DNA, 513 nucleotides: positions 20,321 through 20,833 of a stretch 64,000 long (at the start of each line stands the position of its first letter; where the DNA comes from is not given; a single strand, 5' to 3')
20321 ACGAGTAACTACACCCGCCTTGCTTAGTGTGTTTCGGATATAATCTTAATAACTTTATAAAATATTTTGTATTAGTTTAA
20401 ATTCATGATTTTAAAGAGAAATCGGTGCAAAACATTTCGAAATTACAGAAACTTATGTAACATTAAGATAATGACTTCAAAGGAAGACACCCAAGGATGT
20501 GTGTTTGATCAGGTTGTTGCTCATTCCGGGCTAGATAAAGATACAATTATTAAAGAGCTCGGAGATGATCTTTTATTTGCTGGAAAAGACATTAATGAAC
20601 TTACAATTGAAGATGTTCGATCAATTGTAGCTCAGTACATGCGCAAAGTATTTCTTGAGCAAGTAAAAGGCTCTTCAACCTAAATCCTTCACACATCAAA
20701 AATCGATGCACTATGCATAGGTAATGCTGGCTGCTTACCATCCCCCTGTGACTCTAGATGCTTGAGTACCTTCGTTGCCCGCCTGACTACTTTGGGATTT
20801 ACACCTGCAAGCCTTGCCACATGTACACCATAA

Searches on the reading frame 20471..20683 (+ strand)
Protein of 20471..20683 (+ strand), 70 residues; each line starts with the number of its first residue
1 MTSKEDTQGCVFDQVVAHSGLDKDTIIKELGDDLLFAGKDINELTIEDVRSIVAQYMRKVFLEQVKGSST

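Call 41: search_protein_families(library=pfam, proteins=[window:20471-20683:+], max_evalue=0.1)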
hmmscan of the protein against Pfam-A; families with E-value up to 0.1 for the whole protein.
window:20471-20683:+ (70 aa): 1 family
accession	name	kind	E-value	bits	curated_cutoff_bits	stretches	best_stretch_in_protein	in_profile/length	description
PF21693.2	SWT1_3rd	-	0.084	13.4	27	1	24-68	15-60/117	Transcriptional protein SWT1, C-terminal domain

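Call 54: search_solved_structures(query=A2, max_evalue=10)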
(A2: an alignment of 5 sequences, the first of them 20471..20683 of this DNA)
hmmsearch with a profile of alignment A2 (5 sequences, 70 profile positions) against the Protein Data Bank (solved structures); distinct sequences matched with E-value up to 10: 5.
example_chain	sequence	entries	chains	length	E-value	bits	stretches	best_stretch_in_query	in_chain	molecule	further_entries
4xbi_A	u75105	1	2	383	0.58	13.4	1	11-39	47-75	ClpB protein, putative,Green fluorescent protein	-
4v6f_DI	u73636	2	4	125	0.72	13.1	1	9-44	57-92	50S ribosomal protein L7/L12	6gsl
4v9k_Be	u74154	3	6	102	0.9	12.8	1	9-44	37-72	50S ribosomal protein L7/L12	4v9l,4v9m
4v9j_Be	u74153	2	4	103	0.92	12.7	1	9-44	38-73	50S ribosomal protein L7/L12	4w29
9qu4_A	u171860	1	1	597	1.3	12.3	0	1-37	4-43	Immunoglobulin G-binding protein A,Choline/ethanolamine transporter FLVCR2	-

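Call 55: search_protein_families(library=padloc, proteins=[window:20471-20683:+], max_evalue=0.1)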
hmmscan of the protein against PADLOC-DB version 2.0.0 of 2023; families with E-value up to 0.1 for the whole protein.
window:20471-20683:+ (70 aa): 0 families

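Call 72: search_protein_families(library=phrogs, proteins=[window:20471-20683:+], max_evalue=0.01)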
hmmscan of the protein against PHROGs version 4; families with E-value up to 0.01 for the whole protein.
window:20471-20683:+ (70 aa): 0 families
